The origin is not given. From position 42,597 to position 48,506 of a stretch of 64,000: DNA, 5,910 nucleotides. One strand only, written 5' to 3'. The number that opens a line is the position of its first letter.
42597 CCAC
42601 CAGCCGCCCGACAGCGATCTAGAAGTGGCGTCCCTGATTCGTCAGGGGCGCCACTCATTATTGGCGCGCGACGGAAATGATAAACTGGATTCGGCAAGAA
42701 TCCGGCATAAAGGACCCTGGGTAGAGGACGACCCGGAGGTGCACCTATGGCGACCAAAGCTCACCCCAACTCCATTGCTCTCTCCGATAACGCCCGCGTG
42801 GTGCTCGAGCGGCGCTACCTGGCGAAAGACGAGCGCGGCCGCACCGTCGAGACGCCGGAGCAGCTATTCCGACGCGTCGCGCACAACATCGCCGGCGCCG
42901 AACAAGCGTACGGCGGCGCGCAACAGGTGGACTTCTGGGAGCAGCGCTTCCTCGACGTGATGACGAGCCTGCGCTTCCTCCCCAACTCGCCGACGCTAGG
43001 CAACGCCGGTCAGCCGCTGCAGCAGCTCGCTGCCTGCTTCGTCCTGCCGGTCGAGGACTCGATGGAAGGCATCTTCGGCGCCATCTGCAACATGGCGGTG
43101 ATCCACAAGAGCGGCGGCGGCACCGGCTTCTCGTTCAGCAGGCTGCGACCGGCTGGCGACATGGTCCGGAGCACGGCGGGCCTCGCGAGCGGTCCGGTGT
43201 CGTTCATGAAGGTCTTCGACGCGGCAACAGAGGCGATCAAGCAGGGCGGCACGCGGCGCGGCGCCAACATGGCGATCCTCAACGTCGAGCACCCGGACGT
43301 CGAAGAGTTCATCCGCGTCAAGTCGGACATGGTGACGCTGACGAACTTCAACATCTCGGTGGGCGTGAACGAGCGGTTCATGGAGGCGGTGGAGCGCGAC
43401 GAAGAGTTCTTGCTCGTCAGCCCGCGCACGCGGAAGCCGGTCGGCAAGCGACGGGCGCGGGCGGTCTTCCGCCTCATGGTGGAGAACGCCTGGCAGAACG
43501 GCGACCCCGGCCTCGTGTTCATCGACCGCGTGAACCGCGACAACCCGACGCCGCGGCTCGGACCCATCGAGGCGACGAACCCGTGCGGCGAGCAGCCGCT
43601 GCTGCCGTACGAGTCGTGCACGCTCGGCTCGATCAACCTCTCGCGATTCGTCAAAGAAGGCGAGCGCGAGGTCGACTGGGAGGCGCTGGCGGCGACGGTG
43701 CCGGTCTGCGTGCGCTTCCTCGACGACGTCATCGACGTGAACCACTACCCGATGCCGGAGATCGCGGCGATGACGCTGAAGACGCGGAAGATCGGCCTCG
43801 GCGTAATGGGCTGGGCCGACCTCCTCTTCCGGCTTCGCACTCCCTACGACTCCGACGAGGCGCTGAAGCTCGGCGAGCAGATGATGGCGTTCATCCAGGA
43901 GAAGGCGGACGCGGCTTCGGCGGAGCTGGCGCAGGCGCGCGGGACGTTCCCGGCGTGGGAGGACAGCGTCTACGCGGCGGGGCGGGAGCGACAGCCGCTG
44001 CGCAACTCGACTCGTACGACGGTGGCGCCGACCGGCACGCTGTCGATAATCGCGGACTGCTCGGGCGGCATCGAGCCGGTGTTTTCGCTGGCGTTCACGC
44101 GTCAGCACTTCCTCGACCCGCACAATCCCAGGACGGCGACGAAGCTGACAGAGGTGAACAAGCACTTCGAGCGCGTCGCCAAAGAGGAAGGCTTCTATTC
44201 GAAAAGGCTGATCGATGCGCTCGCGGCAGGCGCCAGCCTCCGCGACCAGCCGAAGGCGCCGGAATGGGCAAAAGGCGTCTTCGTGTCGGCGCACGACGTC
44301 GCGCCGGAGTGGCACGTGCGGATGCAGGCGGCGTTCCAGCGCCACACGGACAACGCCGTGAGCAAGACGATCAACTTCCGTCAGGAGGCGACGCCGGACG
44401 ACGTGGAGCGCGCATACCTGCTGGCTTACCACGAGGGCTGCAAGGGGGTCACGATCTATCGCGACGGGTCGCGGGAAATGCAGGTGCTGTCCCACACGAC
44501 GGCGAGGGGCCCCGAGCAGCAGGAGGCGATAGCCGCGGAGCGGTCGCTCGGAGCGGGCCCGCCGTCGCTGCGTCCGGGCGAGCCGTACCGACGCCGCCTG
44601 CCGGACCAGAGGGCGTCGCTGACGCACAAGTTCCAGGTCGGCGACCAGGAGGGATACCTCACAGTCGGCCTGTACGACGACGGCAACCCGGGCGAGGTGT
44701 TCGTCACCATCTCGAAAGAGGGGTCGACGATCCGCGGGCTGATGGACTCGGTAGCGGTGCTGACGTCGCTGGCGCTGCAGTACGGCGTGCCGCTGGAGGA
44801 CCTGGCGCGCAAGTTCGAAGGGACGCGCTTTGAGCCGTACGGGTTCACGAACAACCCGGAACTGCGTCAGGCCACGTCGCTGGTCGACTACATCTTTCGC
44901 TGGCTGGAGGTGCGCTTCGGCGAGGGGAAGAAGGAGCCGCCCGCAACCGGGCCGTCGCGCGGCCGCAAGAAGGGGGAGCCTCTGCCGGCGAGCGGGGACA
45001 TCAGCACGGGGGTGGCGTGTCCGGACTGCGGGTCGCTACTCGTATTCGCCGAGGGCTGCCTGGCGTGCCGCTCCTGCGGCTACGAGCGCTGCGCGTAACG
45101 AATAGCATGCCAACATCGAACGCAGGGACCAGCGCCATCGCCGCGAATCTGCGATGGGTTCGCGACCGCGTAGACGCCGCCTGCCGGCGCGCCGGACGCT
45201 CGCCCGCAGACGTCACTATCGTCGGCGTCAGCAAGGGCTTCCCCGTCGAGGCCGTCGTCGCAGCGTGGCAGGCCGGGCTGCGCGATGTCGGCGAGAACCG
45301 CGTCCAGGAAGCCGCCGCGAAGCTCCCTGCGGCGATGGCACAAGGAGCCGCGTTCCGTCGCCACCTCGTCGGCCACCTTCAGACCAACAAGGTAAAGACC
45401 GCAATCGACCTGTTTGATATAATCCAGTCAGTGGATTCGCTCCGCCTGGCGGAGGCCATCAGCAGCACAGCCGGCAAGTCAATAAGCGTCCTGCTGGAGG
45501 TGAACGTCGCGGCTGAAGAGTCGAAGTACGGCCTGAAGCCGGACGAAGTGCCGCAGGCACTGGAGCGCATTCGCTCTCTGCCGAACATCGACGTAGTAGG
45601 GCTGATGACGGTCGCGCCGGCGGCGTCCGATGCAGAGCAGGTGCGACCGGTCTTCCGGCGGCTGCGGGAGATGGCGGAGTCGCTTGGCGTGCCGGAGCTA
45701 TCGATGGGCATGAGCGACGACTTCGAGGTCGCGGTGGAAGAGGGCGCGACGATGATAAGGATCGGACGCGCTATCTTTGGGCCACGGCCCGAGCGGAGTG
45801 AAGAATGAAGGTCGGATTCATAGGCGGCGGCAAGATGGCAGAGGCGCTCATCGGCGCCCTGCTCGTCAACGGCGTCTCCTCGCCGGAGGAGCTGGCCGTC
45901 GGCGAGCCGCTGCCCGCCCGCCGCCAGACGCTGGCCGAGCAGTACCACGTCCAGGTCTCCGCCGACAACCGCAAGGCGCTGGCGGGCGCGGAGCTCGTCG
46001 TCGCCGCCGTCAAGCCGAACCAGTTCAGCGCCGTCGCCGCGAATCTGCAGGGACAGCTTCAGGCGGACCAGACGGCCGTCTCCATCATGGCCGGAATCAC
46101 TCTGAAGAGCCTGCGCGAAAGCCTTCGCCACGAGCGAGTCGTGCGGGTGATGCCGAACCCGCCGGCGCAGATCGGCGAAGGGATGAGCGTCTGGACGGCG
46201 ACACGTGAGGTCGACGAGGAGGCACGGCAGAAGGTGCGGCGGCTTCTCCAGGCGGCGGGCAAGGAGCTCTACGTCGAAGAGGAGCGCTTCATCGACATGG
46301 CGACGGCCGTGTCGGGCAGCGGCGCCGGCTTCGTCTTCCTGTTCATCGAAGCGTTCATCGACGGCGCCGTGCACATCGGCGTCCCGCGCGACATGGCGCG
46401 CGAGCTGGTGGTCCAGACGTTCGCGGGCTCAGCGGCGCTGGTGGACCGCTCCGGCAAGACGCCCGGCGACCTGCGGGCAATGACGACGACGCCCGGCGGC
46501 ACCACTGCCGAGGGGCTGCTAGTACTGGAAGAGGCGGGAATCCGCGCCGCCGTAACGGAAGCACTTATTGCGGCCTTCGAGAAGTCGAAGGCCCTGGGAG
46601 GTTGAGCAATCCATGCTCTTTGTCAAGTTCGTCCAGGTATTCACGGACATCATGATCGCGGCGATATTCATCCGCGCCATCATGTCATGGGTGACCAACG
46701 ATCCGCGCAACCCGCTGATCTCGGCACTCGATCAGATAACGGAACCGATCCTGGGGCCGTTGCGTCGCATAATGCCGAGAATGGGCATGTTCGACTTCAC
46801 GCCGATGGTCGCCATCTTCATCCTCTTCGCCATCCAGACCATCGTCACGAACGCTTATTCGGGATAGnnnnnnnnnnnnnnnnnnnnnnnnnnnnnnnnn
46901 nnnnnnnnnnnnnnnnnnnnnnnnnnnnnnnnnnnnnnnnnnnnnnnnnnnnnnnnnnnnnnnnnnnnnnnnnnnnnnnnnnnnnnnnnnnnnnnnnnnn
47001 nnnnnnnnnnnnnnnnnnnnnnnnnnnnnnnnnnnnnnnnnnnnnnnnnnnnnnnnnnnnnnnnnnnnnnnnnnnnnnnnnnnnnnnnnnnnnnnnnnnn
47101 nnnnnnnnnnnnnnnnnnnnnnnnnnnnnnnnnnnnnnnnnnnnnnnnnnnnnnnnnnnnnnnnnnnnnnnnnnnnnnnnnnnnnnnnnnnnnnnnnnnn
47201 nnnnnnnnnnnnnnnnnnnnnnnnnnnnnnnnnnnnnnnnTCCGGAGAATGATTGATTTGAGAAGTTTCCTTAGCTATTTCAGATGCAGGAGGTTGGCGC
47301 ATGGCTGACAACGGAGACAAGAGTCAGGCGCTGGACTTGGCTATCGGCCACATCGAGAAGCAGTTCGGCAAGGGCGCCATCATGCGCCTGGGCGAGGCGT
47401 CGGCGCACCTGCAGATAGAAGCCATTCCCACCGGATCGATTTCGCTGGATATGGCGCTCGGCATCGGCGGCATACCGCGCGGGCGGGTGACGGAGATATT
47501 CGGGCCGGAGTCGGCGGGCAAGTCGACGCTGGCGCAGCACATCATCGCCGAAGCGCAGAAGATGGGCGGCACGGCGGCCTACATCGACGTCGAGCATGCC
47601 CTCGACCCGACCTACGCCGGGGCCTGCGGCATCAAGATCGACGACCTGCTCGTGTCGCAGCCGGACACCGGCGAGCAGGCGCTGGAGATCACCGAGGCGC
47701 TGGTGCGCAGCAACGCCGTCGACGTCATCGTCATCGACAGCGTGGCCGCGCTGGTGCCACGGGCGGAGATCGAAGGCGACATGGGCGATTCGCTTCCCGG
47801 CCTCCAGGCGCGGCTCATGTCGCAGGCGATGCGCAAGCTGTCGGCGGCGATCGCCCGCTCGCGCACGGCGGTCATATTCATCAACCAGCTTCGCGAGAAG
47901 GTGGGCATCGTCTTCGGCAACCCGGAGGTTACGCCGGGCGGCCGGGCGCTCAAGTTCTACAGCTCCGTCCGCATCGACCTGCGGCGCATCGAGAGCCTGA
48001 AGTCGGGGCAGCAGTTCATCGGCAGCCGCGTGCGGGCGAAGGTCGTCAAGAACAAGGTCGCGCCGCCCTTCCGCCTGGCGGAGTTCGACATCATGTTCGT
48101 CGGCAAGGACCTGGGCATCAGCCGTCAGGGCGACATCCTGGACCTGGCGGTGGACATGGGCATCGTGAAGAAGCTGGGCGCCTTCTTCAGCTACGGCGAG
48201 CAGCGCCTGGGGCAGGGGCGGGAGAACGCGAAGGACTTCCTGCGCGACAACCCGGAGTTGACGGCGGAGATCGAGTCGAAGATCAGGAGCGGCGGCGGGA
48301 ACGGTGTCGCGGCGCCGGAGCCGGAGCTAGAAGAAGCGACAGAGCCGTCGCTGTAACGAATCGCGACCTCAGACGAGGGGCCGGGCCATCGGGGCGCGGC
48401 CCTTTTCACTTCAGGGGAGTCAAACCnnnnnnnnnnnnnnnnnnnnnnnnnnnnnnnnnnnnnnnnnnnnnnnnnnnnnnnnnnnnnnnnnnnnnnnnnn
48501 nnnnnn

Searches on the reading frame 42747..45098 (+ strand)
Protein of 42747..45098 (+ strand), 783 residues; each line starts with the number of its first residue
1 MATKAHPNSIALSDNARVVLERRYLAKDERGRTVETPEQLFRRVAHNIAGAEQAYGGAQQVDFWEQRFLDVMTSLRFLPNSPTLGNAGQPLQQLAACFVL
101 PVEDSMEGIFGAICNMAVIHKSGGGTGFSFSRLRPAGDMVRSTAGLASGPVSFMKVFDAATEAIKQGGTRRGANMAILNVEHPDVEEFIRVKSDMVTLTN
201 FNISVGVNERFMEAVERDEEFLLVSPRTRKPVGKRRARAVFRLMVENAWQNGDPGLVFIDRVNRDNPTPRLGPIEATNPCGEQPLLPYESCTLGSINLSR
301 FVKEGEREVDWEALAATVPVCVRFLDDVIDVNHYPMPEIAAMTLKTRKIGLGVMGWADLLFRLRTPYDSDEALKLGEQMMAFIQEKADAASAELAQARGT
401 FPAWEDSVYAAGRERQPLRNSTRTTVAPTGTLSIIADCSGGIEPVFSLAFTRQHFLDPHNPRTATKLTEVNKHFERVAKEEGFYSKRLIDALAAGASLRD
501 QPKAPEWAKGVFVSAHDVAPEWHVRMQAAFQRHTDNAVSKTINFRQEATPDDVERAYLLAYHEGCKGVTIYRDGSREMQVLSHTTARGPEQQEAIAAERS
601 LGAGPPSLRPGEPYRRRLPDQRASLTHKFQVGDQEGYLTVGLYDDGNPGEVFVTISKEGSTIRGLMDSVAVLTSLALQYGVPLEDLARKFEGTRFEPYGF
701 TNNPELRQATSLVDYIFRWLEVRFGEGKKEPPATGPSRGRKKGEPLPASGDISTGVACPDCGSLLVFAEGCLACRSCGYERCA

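Call 84: search_protein_families(library=pfam, proteins=[window:42747-45098:+], max_evalue=0.00001)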
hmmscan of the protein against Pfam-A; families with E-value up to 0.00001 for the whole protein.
window:42747-45098:+ (783 aa): 3 families
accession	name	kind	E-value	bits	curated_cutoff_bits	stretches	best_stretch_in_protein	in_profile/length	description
PF02867.20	Ribonuc_red_lgC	-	1.7e-130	436.6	23.9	1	95-571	1-523/523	Ribonucleotide reductase, barrel domain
PF00317.26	Ribonuc_red_lgN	-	8.5e-23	80.7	28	1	12-91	3-76/77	Ribonucleotide reductase, all-alpha domain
PF12637.14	TSCPD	-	1.2e-14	54.7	22.8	1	629-721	7-85/88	TSCPD domain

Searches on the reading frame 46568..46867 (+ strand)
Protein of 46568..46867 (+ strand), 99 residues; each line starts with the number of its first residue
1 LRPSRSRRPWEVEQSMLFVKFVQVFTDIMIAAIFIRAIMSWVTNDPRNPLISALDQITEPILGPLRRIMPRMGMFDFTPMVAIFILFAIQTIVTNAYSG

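Call 84: search_protein_families(library=pfam, proteins=[window:46568-46867:+], max_evalue=0.00001)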
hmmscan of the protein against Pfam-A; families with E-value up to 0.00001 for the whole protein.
window:46568-46867:+ (99 aa): 1 family
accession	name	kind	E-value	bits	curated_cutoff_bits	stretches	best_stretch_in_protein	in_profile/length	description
PF02325.22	YGGT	-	1.6e-22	80.1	27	1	24-92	2-69/70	YGGT family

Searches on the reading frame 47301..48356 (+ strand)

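Call 84: search_protein_families(library=pfam, proteins=[window:47301-48356:+], max_evalue=0.00001)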
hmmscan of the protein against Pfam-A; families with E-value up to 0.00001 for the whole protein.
window:47301-48356:+ (351 aa): 4 families
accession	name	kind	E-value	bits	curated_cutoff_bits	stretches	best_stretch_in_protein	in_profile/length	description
PF00154.27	RecA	-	2.5e-129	430.7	27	1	9-266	1-257/262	recA bacterial DNA recombination protein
PF21096.2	RecA_C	-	2.9e-25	88.6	27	1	277-330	1-54/57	RecA C-terminal domain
PF08423.17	Rad51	-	4.7e-10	39.6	22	1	40-229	6-211/244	Rad51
PF06745.19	ATPase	-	2.6e-07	30.7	26.6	0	42-100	1-59/231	KaiC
